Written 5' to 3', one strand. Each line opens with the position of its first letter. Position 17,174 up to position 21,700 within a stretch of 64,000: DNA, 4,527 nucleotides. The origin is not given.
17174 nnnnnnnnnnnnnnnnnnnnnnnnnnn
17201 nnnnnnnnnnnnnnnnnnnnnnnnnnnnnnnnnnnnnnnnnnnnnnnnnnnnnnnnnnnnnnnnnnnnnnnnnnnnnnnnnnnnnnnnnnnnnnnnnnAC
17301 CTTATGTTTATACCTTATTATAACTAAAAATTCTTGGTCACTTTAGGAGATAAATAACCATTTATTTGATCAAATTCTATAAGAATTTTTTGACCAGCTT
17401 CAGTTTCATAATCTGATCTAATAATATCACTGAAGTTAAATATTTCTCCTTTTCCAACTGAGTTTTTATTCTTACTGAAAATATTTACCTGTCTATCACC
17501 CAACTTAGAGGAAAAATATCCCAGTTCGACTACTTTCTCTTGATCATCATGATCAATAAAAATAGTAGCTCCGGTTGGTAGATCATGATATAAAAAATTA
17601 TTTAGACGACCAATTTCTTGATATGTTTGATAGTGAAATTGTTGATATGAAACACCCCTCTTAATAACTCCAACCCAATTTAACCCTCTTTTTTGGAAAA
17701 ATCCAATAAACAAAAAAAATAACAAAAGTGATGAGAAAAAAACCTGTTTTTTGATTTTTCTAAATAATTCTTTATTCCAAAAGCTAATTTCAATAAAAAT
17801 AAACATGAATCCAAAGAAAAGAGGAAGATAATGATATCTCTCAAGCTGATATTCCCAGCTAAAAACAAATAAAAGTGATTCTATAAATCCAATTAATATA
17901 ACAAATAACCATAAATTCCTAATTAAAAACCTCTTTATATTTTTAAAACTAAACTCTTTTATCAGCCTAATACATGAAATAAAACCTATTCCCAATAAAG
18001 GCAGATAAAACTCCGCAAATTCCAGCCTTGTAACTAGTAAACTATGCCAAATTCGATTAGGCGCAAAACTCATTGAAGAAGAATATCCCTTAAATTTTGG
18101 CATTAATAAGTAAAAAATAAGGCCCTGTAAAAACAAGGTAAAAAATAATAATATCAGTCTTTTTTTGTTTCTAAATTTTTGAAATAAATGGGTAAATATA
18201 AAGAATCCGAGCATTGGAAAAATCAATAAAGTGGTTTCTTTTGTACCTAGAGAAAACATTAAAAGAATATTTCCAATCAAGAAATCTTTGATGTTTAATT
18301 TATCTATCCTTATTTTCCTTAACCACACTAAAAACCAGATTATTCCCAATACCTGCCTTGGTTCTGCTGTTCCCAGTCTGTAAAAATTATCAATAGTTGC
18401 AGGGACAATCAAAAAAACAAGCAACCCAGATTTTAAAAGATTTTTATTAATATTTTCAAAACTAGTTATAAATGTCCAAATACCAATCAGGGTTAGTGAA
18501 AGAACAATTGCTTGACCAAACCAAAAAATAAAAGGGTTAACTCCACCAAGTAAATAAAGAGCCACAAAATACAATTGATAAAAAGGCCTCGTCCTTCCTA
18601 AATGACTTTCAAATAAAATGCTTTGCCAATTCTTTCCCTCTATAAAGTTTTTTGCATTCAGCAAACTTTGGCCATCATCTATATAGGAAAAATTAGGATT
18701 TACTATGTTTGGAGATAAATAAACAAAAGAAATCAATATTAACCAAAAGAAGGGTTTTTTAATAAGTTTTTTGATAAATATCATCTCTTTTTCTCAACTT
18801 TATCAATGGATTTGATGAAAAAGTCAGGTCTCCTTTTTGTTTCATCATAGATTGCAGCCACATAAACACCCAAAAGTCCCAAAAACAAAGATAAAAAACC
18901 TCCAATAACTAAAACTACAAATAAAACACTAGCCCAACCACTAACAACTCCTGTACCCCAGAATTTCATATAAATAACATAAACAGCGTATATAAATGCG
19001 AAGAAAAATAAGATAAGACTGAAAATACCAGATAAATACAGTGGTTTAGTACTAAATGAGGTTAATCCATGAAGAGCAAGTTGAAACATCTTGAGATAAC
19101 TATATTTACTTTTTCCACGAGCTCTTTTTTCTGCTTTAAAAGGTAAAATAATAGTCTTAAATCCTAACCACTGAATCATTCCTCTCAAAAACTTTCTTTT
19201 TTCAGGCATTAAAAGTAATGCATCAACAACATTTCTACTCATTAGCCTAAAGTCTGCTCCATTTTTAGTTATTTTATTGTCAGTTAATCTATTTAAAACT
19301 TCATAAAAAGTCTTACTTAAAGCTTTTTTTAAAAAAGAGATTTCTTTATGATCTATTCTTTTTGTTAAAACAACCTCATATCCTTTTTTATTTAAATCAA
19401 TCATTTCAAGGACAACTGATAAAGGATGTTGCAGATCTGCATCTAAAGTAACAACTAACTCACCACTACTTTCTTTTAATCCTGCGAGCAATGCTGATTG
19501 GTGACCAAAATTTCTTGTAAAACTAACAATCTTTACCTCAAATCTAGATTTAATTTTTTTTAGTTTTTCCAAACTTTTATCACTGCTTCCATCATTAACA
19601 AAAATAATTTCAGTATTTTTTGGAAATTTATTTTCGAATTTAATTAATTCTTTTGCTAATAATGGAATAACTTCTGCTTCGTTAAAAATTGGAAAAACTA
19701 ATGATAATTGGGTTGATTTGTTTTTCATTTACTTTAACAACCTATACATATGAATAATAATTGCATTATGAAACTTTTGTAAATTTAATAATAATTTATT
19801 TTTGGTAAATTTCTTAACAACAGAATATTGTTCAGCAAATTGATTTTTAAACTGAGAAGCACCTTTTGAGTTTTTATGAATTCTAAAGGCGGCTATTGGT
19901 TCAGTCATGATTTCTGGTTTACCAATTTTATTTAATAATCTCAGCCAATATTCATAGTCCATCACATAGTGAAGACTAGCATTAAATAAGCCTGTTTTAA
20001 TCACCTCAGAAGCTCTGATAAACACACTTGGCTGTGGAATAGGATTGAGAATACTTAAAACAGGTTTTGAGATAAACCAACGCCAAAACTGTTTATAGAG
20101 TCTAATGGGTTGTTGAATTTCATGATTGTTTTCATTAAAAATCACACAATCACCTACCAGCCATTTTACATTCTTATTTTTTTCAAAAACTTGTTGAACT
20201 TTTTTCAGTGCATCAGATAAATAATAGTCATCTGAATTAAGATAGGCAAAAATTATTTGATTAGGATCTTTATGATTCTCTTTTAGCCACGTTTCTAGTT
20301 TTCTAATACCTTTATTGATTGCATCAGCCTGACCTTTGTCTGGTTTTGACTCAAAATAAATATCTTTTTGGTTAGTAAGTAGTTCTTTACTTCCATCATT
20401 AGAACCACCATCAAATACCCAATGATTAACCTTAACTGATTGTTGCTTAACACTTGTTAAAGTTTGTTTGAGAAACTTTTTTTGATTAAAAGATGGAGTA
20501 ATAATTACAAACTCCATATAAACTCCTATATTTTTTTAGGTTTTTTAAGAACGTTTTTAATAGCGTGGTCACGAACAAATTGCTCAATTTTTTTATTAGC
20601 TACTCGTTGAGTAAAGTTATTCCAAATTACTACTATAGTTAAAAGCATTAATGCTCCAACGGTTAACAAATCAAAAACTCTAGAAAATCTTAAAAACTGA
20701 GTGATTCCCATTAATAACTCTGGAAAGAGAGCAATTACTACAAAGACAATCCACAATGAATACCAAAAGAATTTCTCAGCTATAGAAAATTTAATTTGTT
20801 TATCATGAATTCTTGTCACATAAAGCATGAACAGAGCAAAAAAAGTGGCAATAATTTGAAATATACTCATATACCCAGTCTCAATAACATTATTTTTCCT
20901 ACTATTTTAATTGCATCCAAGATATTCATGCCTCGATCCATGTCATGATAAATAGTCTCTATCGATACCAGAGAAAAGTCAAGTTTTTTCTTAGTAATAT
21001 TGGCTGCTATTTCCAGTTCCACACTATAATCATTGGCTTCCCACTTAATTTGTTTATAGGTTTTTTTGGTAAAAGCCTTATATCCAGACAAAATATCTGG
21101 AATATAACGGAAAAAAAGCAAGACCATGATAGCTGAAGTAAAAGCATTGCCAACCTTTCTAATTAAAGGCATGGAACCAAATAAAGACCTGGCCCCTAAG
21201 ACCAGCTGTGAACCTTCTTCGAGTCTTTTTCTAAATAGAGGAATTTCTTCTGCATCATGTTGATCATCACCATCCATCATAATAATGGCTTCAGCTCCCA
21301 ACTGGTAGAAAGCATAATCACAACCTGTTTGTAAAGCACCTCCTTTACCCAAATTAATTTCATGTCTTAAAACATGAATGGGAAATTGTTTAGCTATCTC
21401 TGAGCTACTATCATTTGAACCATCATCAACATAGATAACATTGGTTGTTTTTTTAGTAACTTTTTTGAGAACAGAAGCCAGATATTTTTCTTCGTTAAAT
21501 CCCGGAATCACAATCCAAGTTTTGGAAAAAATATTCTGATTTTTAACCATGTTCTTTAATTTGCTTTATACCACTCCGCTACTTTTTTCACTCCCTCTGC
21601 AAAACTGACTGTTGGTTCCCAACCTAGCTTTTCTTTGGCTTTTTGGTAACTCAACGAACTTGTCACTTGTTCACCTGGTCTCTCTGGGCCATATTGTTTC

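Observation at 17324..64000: Unusually dense expansion of GT-C membrane glycosyltransferases fed by three polyprenyl-phosphate sugar synthases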

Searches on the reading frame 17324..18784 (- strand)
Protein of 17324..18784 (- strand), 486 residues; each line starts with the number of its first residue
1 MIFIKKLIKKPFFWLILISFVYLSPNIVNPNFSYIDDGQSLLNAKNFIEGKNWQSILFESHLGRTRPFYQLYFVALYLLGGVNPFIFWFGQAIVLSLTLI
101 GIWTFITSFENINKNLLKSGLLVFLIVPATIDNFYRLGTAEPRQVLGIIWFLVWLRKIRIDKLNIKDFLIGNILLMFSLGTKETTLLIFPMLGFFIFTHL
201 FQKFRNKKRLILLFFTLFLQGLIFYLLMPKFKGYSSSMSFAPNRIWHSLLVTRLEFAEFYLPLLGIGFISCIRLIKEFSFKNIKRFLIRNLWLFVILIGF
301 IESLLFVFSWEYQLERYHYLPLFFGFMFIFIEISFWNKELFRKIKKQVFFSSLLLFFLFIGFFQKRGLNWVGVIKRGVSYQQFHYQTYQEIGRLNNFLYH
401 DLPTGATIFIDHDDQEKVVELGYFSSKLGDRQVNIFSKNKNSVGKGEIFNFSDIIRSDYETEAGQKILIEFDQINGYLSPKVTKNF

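Call 4: search_protein_families(library=pfam, proteins=[window:17324-18784:-], max_evalue=0.01)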
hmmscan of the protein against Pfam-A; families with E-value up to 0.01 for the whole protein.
window:17324-18784:- (486 aa): 0 families

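Call 16: search_protein_families(library=ncbifam, proteins=[window:17324-18784:-], max_evalue=1)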
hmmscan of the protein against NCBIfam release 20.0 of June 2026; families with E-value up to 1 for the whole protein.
window:17324-18784:- (486 aa): 0 families

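Call 45: search_protein_representatives(protein=window:17324-18784:-)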
Query: 486 residues. Proteins with E-value up to 0.001 (for the whole library): 255; up to 1e-10: 80; up to 1e-30: 34. The best 150 are listed.
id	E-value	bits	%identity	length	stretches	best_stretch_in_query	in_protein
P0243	1.3e-213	726.9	100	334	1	153-486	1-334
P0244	4.0e-139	481.3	49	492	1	4-475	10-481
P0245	1.9e-83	297.6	36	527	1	4-469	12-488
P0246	2.0e-77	277.8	39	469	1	50-482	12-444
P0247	2.3e-76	274.3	42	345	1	3-337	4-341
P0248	1.3e-75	271.8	61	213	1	2-209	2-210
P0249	4.1e-59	217.3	41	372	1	145-472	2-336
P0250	3.4e-51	191.2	33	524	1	9-475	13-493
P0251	3.1e-49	184.8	32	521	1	11-470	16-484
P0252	8.6e-49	183.3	37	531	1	12-469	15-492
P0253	1.5e-48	182.5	32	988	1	7-444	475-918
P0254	2.2e-48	182.0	31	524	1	16-465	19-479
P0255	4.4e-46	174.4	32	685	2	6-355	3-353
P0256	1.9e-44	169.0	30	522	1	13-469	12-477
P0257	3.7e-44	168.0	34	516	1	5-442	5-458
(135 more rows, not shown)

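Call 47: search_protein_families(library=pfam, alignment_id=A4, max_evalue=0.001)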
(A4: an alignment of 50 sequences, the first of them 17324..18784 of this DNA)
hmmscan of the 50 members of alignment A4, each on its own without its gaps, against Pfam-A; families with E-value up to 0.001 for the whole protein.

A. member 1, window:17324-18784:- (486 aa): 0 families

B. families by the number of members that match (of 50 scanned): 2 families
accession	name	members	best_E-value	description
PF13231.12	PMT_2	5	1.4e-07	Dolichyl-phosphate-mannose-protein mannosyltransferase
PF09605.15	Trep_Strep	1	0.00026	Hypothetical bacterial integral membrane protein (Trep_Strep)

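Call 48: search_solved_structures(query=A4, max_evalue=1, show_alignments=1)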
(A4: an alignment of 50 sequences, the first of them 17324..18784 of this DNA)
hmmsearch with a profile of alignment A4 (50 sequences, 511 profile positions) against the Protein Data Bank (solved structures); distinct sequences matched with E-value up to 1: 3.
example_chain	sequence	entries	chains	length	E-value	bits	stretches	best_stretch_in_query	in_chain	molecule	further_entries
5h2a_A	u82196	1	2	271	0.076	14.8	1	377-469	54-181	KLLA0C04147p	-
6dke_A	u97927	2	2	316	0.17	13.6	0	371-436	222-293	Fatty Acid Kinase (Fak) B1 protein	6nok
2kjp_A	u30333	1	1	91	0.37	12.5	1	385-434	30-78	Uncharacterized protein ylbL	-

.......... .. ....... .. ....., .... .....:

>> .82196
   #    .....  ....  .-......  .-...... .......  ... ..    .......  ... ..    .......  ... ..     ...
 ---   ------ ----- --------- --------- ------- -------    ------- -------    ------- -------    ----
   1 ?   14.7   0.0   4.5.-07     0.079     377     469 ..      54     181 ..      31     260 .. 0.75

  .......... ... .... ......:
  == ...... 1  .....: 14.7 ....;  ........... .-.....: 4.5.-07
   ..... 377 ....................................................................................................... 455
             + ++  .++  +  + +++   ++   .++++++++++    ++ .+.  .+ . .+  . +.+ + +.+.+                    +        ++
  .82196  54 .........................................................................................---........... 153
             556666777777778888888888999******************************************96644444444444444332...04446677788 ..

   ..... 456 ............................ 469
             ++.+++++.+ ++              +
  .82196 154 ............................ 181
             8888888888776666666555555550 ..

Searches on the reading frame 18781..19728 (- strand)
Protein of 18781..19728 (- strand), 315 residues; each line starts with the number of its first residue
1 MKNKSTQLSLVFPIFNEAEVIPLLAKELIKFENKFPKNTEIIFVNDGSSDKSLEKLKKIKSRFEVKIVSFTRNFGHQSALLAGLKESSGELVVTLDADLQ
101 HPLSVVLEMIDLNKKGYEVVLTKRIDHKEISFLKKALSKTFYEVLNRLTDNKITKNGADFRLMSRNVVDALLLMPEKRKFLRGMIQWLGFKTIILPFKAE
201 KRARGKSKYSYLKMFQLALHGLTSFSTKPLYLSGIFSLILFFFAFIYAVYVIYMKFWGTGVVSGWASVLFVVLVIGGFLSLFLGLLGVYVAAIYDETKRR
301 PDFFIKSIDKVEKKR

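Call 4: search_protein_families(library=pfam, proteins=[window:18781-19728:-], max_evalue=0.01)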
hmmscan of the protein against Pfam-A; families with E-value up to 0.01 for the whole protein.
window:18781-19728:- (315 aa): 2 families
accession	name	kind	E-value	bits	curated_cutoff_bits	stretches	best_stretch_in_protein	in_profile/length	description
PF00535.33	Glycos_transf_2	-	7.4e-26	91.5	23.3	1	9-171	1-167/168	Glycosyl transferase family 2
PF10111.15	Glyco_tranf_2_2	-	5.2e-05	23.3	27.3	1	22-99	13-92/276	Glycosyltransferase like family 2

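Call 77: search_solved_structures(query=window:18781-19728:-, max_evalue=0.001)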
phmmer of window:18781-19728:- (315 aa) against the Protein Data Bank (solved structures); distinct sequences matched with E-value up to 0.001: 13.
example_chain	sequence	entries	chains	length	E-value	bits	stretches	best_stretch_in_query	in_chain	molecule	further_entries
5ekp_C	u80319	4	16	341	4.4e-62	213.4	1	3-307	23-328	Uncharacterized glycosyltransferase sll0501 | Glycosyltransferase sll0501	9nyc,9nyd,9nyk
9nye_A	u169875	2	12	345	4.6e-62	213.4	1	3-307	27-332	Glycosyltransferase sll0501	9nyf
5eke_A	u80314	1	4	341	5.6e-62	213.1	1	3-307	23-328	Uncharacterized glycosyltransferase sll0501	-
9hwj_A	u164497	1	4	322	6.4e-42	147.3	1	7-310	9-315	Undecaprenyl-phosphate 4-deoxy-4-formamido-L-arabinose transferase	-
9bhc_C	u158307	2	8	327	2.1e-39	139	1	7-308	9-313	Undecaprenyl-phosphate 4-deoxy-4-formamido-L-arabinose transferase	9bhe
8vxh_A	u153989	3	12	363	3.1e-39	138.5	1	7-308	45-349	Undecaprenyl-phosphate 4-deoxy-4-formamido-L-arabinose transferase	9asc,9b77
5mlz_A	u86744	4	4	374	7.4e-22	81.4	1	5-220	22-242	Dolichol monophosphate mannose synthase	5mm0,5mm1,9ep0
6p61_A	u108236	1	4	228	1.2e-06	31.5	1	4-99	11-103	Glycosyltransferase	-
5tz8_A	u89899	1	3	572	8.7e-05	25.4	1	8-98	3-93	Glycosyl transferase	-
5tze_C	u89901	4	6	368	9.9e-05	25.2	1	8-98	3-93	Glycosyl transferase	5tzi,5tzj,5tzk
5hea_A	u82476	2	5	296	0.00018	24.4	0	7-98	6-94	Putative glycosyltransferase (GalT1)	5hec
2z87_A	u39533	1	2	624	0.00033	23.5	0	8-171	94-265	Chondroitin synthase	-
2z86_A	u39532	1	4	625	0.00033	23.5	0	8-171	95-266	Chondroitin synthase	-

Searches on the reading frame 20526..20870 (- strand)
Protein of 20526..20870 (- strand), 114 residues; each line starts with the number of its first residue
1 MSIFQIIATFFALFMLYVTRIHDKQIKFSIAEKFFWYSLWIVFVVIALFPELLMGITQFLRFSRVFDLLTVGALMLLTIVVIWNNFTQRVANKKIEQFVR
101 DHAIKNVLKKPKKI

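Call 76: search_protein_families(library=pfam, proteins=[window:20526-20870:-], max_evalue=0.01)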
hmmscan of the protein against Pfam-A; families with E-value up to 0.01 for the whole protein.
window:20526-20870:- (114 aa): 1 family
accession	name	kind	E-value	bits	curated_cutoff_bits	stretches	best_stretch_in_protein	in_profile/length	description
PF10066.14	DUF2304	-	2e-11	44.5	25.5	1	4-106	2-104/106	Uncharacterized conserved protein (DUF2304)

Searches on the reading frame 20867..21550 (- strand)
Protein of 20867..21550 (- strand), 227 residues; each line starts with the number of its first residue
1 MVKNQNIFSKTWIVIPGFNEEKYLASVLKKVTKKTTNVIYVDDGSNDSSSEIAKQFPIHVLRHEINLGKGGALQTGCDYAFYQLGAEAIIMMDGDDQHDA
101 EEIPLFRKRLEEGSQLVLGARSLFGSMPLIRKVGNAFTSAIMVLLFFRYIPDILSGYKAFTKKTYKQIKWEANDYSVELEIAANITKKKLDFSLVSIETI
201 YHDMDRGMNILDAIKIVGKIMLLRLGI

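Call 4: search_protein_families(library=pfam, proteins=[window:20867-21550:-], max_evalue=0.01)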
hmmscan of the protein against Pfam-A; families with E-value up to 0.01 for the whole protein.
window:20867-21550:- (227 aa): 1 family
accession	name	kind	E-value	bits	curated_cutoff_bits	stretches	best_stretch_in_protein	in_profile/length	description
PF00535.33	Glycos_transf_2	-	1.4e-24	87.4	23.3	1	13-134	2-128/168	Glycosyl transferase family 2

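Call 106: search_protein_families(library=ncbifam, proteins=[window:20867-21550:-], max_evalue=1e-10)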
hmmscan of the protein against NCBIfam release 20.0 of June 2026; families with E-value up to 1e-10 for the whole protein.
window:20867-21550:- (227 aa): 4 families
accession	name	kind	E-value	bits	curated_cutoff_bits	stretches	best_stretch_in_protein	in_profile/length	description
NF058614.1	PPMAGASynPpgS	equivalog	1.4e-29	103.1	370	1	11-221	2-220/226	polyprenyl-phospho-N-acetylgalactosaminyl synthase PpgS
TIGR04182.1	glyco_TIGR04182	equivalog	2.5e-25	89.5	325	1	13-199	4-190/293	S-layer glycoprotein N-glycosyltransferase AglJ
NF041391.1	DPhHxTase_Halo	equivalog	6e-17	61.3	375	1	18-189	4-180/213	dolichyl-phosphate hexose transferase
NF047588.1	GlcsyltransPgfSStrep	equivalog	2.6e-12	46.6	500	1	13-168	5-167/308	glycosyltransferase PgfS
